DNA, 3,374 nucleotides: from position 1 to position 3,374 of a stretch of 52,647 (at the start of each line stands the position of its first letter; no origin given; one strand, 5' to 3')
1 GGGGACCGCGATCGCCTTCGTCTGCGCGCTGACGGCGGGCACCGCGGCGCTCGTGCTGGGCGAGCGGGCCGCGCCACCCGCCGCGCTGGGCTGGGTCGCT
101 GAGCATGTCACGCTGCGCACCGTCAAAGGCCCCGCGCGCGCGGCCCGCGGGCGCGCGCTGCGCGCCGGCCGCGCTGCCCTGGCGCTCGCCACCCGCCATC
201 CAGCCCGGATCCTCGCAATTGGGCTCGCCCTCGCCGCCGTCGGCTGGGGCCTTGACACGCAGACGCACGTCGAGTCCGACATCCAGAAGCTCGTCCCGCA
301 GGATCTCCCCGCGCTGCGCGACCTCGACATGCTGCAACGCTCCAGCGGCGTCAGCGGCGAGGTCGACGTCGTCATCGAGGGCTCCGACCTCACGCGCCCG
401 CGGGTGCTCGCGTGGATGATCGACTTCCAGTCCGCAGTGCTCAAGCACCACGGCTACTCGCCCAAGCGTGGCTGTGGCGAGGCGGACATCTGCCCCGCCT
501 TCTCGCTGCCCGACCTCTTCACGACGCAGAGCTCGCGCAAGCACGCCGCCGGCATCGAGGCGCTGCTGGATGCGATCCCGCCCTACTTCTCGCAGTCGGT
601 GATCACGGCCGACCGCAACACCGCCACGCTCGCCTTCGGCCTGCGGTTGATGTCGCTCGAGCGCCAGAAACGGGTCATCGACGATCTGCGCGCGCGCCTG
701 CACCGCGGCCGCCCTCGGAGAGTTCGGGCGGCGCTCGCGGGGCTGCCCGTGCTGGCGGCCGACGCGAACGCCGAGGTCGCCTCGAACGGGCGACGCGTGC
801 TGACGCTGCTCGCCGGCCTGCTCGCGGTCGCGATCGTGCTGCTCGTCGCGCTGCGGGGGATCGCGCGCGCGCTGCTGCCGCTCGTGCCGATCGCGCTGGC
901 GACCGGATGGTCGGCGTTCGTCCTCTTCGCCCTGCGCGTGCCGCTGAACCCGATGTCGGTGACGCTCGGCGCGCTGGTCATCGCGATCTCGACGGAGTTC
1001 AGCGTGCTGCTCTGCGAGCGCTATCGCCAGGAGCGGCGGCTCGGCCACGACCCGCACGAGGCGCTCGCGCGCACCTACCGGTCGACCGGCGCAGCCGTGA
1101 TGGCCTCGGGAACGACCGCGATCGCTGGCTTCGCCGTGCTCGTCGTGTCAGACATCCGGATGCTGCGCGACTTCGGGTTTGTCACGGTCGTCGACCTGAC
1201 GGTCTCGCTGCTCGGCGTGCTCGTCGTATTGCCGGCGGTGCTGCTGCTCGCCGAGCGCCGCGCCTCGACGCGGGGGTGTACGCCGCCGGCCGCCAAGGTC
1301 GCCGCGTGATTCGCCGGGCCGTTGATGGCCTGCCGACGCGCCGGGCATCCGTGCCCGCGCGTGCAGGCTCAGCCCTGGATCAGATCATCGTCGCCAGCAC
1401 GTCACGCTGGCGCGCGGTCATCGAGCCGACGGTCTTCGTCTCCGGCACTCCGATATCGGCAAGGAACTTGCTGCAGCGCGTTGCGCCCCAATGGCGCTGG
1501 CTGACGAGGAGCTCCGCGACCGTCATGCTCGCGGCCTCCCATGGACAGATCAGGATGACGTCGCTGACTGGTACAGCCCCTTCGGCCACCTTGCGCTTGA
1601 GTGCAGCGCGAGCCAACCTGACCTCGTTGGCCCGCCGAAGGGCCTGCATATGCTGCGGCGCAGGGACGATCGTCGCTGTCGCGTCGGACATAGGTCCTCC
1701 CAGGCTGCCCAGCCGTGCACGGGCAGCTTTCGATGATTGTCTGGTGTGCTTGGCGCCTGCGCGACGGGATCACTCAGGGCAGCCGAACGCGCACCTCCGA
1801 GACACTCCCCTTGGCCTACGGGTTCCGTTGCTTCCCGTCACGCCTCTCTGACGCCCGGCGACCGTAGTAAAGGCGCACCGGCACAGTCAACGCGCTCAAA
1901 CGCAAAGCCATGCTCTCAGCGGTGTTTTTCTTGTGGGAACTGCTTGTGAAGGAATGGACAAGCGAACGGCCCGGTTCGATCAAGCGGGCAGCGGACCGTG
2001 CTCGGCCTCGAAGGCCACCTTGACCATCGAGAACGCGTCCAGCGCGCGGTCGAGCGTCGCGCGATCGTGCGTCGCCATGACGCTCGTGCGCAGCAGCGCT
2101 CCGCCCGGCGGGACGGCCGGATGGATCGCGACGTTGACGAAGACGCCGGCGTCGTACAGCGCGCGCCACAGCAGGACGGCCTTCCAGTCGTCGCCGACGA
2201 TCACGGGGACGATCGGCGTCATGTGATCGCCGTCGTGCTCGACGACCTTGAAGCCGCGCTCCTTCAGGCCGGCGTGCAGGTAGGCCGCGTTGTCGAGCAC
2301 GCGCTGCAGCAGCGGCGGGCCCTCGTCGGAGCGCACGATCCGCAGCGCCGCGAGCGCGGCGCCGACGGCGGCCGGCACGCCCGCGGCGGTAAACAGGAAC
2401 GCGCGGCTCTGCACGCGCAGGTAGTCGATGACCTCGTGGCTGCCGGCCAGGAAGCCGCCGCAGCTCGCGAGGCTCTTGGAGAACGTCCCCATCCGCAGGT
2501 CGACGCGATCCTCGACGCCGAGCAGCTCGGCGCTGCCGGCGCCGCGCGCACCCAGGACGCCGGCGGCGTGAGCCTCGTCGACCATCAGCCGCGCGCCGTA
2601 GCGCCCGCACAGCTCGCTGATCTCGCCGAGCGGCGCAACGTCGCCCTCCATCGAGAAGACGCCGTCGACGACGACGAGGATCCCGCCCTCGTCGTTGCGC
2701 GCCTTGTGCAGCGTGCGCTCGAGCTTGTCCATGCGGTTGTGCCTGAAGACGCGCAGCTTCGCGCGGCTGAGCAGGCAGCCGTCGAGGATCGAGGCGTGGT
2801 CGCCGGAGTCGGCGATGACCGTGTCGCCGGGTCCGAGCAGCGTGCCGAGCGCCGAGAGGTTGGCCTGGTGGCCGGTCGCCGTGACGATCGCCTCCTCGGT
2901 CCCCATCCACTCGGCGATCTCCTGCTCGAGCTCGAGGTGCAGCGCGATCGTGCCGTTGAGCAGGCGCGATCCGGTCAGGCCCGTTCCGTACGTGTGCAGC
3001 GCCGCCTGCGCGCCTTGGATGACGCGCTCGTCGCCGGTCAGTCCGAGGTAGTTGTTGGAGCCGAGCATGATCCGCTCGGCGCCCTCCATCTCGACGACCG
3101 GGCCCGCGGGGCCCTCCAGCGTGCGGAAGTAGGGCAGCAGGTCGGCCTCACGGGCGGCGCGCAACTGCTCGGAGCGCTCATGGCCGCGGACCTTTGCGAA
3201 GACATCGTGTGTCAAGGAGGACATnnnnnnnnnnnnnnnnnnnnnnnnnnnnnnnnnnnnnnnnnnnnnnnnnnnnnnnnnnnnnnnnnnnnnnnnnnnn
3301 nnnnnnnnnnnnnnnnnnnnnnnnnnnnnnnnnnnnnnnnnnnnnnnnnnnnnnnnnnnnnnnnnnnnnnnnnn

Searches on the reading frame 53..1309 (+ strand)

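Call 59: search_protein_families(library=pfam, proteins=[window:53-1309:+], max_evalue=0.00001)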
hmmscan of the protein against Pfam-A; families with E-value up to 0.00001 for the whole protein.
window:53-1309:+ (418 aa): 2 families
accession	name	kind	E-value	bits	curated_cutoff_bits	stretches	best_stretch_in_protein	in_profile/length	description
PF03176.21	MMPL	-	1.5e-31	110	20.5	1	160-404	56-306/333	MMPL family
PF12349.14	Sterol-sensing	-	7e-06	26.4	22.3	0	278-407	14-143/153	Sterol-sensing domain of SREBP cleavage-activation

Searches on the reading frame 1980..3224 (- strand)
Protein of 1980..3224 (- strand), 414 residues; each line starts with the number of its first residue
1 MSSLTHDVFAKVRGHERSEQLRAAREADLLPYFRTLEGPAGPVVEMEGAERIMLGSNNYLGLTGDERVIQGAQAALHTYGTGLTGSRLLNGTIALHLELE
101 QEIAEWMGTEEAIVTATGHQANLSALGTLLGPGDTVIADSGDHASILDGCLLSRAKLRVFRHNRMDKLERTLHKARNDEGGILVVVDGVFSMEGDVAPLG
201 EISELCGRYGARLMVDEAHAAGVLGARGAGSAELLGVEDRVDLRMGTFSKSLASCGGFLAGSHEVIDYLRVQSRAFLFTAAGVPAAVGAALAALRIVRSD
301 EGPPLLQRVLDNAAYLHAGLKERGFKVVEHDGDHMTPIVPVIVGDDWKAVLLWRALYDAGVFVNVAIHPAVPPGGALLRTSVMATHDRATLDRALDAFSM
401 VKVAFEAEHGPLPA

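Call 59: search_protein_families(library=pfam, proteins=[window:1980-3224:-], max_evalue=0.00001)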
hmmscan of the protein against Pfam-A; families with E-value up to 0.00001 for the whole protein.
window:1980-3224:- (414 aa): 3 families
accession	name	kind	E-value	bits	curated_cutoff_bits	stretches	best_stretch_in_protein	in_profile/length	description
PF00155.27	Aminotran_1_2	-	1e-57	196.4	19.7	1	52-398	4-361/361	Aminotransferase class I and II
PF01212.27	Beta_elim_lyase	-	1.5e-12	47.9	27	1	97-330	35-275/288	Beta-eliminating lyase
PF00266.25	Aminotran_5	-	4.4e-06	26.3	21.5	1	87-221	36-180/371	Aminotransferase class-V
